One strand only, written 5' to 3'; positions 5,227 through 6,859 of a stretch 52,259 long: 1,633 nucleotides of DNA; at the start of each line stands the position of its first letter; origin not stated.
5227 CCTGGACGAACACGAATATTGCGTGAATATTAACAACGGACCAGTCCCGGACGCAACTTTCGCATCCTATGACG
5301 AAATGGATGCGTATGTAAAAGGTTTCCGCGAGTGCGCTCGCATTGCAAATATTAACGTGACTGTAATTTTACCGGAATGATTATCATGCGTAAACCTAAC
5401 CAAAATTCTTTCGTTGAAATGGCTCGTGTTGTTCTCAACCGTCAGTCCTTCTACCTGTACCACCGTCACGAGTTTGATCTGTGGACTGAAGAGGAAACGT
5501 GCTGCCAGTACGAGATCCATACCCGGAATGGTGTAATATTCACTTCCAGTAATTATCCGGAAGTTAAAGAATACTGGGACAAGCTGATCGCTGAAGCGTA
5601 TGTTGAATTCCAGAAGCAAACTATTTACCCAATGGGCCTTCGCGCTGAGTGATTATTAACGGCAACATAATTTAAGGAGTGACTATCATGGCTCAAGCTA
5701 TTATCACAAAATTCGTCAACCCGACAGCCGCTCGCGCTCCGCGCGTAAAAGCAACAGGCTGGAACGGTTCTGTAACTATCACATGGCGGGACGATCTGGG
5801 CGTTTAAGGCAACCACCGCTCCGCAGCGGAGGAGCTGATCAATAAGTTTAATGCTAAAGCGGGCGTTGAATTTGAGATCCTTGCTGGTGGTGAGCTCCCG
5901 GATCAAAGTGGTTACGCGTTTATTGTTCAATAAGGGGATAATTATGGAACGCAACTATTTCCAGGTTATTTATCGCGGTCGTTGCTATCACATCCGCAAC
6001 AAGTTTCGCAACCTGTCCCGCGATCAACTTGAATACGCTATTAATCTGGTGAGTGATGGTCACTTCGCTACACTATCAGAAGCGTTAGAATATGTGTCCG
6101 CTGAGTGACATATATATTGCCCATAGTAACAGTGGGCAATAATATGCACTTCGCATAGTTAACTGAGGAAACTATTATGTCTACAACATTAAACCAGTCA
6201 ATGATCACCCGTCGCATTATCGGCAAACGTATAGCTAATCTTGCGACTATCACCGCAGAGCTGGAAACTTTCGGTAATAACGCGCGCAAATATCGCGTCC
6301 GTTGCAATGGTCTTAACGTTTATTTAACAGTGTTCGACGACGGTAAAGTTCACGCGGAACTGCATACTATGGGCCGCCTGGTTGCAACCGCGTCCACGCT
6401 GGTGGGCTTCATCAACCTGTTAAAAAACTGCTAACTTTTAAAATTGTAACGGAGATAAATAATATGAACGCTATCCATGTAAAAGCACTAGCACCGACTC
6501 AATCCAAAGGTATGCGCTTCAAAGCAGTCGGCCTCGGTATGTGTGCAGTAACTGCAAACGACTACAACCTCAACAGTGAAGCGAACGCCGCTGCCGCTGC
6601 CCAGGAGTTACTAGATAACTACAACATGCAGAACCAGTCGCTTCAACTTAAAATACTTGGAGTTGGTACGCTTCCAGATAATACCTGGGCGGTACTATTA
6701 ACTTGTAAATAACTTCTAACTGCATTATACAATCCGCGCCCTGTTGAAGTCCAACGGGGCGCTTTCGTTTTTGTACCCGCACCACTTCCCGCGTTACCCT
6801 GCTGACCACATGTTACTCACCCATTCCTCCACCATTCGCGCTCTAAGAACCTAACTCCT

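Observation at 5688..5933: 81-codon reading frame interrupted by a single in-frame TAA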

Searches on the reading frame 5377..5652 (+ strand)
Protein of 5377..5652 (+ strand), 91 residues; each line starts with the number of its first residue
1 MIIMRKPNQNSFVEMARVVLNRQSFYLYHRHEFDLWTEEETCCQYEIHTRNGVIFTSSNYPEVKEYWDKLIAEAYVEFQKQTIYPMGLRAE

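Call 19: search_protein_families(library=pfam, proteins=[window:5377-5649:+], max_evalue=0.1)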
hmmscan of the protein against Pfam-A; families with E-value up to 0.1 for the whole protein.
window:5377-5649:+ (91 aa): 0 families

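Call 37: search_protein_families(library=phrogs, proteins=[window:5377-5649:+], max_evalue=0.01)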
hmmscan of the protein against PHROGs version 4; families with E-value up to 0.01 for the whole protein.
window:5377-5649:+ (91 aa): 0 families

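Call 47: find_encoding_contigs(protein=window:5377-5652:+, flank=4000, max_places=10)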
Protein window:5377-5652:+ (91 aa): 1 contig read that carries it; 1 place shown.
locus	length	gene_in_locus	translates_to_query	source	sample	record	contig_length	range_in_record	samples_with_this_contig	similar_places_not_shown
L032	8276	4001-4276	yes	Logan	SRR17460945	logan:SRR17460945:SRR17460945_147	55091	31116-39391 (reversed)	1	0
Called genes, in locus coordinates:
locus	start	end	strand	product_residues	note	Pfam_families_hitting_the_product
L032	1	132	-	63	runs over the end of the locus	-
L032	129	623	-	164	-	-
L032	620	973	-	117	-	-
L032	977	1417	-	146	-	-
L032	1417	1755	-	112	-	-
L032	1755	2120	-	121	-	-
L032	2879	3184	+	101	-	-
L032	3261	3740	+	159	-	-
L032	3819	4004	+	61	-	-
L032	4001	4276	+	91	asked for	-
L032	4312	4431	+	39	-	-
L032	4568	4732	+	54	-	-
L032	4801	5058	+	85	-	-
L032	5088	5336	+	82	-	-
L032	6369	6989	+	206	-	-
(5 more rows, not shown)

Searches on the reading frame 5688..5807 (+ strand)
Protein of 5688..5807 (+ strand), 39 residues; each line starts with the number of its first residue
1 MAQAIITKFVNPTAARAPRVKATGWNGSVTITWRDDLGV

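Call 36: find_encoding_contigs(protein=window:5688-5807:+, flank=3000, max_places=6)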
Protein window:5688-5807:+ (39 aa): 1 contig read that carries it; 1 place shown.
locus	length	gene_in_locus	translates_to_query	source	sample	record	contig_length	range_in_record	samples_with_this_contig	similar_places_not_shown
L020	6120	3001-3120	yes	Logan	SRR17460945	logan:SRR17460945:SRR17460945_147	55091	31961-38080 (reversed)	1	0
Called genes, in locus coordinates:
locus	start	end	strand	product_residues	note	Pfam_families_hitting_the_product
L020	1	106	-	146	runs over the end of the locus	-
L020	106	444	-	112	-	-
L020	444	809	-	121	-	-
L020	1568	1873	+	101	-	-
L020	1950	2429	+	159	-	-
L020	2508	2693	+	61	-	-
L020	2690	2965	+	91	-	-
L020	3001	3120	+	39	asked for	-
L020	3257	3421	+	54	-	-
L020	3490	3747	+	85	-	-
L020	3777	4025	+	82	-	-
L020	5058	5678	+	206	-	-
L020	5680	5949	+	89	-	-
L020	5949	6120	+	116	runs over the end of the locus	-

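Call 45: list_cluster_members(proteins=[window:5688-5804:+, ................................, P0009, P0037, P0025, P0030, P0052, P0060, P0001, P0002])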
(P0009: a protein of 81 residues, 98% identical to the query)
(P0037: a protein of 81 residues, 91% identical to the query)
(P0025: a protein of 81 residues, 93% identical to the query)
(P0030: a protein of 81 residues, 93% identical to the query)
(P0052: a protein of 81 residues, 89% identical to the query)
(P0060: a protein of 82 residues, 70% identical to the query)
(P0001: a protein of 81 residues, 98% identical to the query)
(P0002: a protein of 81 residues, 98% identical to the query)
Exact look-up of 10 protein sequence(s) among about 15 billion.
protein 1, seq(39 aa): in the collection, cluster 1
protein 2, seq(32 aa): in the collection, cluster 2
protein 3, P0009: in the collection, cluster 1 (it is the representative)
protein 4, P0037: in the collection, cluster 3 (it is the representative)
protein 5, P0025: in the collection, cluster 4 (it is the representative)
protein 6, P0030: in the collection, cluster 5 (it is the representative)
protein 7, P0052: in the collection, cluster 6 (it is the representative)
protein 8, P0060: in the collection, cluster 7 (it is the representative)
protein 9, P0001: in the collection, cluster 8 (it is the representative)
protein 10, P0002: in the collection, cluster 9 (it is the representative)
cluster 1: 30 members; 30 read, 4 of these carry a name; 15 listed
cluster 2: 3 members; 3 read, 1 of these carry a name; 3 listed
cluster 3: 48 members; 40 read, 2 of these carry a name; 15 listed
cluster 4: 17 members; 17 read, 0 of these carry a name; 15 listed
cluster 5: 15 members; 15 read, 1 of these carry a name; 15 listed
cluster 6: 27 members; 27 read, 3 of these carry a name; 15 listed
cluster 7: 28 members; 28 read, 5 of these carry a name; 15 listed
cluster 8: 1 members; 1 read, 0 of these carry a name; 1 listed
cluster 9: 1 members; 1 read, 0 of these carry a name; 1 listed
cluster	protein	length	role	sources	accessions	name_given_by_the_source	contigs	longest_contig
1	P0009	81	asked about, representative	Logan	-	-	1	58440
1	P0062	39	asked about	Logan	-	-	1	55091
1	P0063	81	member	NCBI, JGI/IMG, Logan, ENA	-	hypothetical protein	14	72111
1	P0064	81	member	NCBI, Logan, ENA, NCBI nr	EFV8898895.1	hypothetical protein GFJ17_01665 [Shigella boydii] | hypothetical protein [Shigella boydii]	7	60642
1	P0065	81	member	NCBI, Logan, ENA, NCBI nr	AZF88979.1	hypothetical protein BRET_73 [Escherichia phage BRET]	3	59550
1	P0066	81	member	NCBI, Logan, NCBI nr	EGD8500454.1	hypothetical protein DOS04_02335 [Shigella sonnei] | hypothetical protein [Shigella sonnei]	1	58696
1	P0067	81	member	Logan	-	-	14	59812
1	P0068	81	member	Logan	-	-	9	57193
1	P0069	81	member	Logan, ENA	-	-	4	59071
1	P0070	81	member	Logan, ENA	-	-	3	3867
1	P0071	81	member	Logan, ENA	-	-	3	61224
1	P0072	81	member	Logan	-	-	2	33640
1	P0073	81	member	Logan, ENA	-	-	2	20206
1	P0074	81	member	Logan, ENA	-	-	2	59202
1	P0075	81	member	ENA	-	-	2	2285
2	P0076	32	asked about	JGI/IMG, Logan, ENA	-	hypothetical protein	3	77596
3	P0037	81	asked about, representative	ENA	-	-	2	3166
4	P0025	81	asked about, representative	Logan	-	-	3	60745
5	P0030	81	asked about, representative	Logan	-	-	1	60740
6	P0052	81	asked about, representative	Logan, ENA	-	-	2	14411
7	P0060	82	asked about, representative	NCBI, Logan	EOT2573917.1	hypothetical protein ACLB81_000384 [Shigella sonnei]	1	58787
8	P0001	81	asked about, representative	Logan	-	-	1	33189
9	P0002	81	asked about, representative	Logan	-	-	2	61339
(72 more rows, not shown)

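Call 51: find_encoding_contigs(protein=P0076, flank=4000, max_places=5)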
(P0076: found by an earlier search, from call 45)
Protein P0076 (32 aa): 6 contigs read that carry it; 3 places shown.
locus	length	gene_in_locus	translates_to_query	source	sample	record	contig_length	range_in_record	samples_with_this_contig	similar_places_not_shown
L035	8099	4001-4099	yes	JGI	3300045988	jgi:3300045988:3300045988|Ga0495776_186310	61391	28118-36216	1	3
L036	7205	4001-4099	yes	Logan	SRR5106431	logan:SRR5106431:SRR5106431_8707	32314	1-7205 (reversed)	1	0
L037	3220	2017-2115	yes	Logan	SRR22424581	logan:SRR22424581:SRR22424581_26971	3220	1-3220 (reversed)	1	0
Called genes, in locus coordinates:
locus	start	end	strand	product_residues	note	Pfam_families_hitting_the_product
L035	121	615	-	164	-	-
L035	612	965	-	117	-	-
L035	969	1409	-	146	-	-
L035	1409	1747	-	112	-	-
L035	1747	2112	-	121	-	-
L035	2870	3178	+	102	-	-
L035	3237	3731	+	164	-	-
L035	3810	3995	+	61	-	-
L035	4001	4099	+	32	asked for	-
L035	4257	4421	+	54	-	-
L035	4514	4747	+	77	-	-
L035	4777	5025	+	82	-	-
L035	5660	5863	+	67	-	-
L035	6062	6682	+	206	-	-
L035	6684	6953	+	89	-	-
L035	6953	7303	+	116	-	-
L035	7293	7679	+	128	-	-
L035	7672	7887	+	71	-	-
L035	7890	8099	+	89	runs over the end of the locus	-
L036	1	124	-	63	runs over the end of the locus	-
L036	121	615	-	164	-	-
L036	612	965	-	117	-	-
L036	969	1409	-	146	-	-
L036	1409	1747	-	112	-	-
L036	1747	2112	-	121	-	-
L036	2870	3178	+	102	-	-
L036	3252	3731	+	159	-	-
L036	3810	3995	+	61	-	-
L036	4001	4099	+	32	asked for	-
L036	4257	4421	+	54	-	-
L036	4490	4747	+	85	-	-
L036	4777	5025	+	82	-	-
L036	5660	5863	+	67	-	-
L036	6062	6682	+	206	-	-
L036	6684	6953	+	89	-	-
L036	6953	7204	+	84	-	?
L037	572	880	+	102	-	-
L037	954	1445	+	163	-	-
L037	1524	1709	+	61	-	-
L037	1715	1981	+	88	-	-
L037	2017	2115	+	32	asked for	-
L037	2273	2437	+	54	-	-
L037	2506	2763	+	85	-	-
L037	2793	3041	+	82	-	-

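Call 72: list_cluster_members(proteins=[window:5688-5783:+, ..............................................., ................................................, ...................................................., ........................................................, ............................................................, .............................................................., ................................, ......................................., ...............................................])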
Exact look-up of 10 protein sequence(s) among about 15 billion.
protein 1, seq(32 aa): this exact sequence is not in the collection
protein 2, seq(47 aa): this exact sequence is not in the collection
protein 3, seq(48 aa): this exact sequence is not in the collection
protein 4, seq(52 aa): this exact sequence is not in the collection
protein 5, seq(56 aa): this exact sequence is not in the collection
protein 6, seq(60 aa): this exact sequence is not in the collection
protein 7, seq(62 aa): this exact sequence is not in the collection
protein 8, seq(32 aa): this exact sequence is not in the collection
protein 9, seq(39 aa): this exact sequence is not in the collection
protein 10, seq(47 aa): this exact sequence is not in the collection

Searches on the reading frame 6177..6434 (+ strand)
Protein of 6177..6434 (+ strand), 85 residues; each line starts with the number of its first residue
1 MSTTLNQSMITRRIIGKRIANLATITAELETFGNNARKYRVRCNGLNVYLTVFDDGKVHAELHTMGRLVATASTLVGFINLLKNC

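Call 19: search_protein_families(library=pfam, proteins=[window:6177-6431:+], max_evalue=0.1)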
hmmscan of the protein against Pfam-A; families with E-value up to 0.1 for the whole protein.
window:6177-6431:+ (85 aa): 0 families

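Call 37: search_protein_families(library=phrogs, proteins=[window:6177-6431:+], max_evalue=0.01)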
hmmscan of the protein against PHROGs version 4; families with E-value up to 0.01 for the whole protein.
window:6177-6431:+ (85 aa): 1 family
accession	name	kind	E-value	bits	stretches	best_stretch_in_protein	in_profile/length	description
phrog_13865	-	unknown function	1.8e-36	125.3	1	1-85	6-95/101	-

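Call 48: find_encoding_contigs(protein=window:6177-6434:+, flank=4000, max_places=10)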
Protein window:6177-6434:+ (85 aa): no gene with exactly this product is on record in the collection.

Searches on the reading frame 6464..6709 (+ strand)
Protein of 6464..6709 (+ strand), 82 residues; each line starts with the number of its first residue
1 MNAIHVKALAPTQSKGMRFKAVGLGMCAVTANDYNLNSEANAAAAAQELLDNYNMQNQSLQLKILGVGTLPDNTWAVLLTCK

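Call 19: search_protein_families(library=pfam, proteins=[window:6464-6709:+], max_evalue=0.1)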
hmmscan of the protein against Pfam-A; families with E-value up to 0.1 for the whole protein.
seq(82 aa): 0 families

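Call 37: search_protein_families(library=phrogs, proteins=[window:6464-6709:+], max_evalue=0.01)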
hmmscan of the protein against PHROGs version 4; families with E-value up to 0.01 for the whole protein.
seq(82 aa): 1 family
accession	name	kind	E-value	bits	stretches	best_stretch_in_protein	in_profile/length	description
phrog_3199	-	unknown function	8.3e-26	92.2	1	1-80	2-80/181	-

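Call 83: search_protein_families(library=ncbifam, proteins=[window:6464-6709:+], max_evalue=0.1)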
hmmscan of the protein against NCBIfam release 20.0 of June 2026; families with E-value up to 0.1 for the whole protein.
window:6464-6709:+ (82 aa): 0 families
